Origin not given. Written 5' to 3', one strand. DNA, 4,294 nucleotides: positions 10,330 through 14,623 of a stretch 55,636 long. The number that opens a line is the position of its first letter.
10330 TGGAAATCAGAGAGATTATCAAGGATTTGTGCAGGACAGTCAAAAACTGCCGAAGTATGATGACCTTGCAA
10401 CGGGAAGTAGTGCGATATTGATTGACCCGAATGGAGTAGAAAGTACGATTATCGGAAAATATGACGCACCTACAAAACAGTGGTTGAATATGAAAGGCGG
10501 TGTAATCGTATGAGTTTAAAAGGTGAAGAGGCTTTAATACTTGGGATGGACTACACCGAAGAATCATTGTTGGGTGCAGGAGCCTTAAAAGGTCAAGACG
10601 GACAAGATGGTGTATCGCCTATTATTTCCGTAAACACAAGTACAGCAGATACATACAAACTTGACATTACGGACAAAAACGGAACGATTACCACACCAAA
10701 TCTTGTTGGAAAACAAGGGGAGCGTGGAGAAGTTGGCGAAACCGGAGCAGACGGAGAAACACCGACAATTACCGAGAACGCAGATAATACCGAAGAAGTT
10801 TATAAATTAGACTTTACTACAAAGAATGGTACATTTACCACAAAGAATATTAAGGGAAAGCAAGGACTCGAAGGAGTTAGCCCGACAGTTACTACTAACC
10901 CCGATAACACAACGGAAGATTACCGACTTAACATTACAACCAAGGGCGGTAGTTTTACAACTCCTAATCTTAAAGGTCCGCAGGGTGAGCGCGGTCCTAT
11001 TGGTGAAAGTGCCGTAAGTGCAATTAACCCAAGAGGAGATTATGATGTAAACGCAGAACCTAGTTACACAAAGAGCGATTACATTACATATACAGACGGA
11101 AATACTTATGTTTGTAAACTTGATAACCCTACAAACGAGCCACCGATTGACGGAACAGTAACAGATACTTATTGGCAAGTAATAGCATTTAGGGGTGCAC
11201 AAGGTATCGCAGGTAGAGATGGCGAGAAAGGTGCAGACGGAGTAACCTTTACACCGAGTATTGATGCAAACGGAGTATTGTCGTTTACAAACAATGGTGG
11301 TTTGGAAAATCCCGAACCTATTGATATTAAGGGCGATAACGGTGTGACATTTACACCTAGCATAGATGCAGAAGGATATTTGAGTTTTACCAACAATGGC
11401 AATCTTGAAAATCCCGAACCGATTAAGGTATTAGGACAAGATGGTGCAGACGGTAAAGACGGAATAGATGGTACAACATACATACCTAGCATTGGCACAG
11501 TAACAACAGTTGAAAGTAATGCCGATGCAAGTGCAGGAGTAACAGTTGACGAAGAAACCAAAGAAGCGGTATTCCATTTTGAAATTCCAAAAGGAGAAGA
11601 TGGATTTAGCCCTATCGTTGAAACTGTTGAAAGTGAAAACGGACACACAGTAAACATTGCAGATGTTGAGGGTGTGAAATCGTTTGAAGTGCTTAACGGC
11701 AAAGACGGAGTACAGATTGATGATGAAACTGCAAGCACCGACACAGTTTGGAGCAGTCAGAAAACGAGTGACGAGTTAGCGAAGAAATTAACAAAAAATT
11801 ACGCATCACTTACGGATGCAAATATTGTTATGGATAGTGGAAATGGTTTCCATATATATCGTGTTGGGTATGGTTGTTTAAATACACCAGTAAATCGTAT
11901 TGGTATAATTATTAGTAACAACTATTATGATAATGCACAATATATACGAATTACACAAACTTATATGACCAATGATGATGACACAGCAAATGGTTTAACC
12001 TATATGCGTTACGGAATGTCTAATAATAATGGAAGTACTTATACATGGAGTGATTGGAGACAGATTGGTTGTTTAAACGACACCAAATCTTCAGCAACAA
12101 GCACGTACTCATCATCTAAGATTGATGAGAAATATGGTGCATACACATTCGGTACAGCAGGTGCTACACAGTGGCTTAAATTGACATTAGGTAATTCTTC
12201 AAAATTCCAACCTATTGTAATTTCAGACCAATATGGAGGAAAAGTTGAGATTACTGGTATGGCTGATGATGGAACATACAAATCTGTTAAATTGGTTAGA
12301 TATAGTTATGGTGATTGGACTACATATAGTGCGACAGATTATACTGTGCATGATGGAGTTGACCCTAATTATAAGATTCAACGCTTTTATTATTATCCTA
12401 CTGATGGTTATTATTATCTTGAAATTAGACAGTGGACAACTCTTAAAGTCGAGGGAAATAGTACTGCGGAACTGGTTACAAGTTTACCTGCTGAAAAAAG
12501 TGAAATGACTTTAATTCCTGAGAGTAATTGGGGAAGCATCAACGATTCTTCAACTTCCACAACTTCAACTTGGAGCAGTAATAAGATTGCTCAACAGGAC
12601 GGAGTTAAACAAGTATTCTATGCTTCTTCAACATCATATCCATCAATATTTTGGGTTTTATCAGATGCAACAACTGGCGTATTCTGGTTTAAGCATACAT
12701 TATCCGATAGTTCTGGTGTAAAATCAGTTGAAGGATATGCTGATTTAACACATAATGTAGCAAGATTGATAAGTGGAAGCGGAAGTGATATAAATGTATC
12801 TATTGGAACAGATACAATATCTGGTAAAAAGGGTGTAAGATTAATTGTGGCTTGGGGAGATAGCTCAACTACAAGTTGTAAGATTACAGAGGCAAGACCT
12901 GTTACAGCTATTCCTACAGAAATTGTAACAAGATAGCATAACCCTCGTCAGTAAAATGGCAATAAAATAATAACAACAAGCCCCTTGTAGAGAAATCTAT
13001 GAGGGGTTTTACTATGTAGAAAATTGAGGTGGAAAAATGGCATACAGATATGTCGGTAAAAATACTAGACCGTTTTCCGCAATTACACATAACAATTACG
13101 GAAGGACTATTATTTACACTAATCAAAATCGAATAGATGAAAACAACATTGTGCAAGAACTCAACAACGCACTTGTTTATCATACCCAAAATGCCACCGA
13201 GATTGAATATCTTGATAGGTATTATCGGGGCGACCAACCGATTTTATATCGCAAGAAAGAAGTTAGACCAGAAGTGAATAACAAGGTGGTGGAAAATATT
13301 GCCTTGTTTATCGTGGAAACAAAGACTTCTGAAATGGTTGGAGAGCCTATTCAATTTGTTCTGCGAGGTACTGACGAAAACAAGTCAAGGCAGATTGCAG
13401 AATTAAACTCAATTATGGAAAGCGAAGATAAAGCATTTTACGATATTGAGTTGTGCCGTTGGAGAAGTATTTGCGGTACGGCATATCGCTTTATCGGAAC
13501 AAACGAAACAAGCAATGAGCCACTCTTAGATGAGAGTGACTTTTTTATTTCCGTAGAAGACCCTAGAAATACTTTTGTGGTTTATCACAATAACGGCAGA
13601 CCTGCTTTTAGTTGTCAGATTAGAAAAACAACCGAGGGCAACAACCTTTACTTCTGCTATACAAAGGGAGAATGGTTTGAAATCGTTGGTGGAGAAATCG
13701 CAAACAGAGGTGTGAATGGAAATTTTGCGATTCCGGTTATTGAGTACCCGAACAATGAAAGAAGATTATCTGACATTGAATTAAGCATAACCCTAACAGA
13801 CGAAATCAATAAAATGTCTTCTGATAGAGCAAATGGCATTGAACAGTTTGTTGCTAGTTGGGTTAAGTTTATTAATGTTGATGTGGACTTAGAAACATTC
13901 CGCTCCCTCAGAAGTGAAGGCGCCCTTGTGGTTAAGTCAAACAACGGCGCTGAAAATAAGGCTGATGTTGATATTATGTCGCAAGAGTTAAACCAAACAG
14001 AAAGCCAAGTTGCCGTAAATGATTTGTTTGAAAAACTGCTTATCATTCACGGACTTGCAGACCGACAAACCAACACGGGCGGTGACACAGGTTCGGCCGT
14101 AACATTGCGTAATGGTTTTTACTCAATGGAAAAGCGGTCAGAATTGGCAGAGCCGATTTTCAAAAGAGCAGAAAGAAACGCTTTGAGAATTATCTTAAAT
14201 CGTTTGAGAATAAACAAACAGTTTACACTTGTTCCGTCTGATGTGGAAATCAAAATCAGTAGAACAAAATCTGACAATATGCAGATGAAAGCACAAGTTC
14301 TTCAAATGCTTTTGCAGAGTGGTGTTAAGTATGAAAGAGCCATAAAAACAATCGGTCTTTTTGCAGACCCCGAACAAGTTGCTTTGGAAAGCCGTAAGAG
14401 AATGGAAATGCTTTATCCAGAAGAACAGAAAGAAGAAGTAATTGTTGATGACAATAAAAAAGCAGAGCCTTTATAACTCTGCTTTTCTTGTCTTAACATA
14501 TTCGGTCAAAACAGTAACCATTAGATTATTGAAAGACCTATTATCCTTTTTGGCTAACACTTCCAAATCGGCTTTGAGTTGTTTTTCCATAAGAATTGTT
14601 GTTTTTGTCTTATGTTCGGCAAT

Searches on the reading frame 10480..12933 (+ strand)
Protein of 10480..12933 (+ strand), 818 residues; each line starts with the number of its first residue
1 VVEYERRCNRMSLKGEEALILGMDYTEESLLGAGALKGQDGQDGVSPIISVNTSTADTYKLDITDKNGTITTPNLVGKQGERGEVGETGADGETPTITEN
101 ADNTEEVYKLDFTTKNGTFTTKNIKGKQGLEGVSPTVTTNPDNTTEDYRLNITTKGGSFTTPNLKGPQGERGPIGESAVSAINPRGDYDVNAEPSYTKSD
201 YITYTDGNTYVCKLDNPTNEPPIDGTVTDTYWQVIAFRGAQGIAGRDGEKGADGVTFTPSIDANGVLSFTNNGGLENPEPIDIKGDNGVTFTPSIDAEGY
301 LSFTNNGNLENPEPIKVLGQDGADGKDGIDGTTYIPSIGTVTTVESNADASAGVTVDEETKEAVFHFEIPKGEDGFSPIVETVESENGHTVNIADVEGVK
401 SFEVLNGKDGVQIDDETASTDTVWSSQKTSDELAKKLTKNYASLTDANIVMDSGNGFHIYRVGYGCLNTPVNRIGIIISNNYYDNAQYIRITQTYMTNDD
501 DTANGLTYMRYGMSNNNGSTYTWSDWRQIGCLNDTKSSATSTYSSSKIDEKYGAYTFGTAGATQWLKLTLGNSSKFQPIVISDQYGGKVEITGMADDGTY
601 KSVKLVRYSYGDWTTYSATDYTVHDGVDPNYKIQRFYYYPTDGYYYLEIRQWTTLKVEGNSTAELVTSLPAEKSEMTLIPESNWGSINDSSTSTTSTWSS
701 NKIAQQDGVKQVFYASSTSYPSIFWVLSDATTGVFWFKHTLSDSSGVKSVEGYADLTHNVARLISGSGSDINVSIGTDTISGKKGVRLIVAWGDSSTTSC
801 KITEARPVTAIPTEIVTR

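Call 47: search_protein_families(library=phrogs, proteins=[window:10480-12933:+], max_evalue=0.00001)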
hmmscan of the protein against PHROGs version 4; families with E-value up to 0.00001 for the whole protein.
window:10480-12933:+ (818 aa): 2 families
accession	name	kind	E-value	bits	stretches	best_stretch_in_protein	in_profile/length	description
phrog_5073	-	tail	5.7e-15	56.3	1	75-254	110-276/519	tail fiber protein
phrog_32779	-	unknown function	4e-10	39.9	0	32-99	241-307/555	-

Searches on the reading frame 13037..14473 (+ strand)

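Call 47: search_protein_families(library=phrogs, proteins=[window:13037-14473:+], max_evalue=0.00001)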
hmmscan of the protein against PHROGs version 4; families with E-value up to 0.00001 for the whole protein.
window:13037-14473:+ (479 aa): 3 families
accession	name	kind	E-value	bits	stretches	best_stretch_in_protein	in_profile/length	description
phrog_64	-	head and packaging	2.2e-54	185.9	1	11-466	47-505/547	portal protein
phrog_8065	-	unknown function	2.3e-08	35.3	1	39-159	42-160/165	-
phrog_104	-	head and packaging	1.1e-07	31.9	1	30-262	35-270/550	portal protein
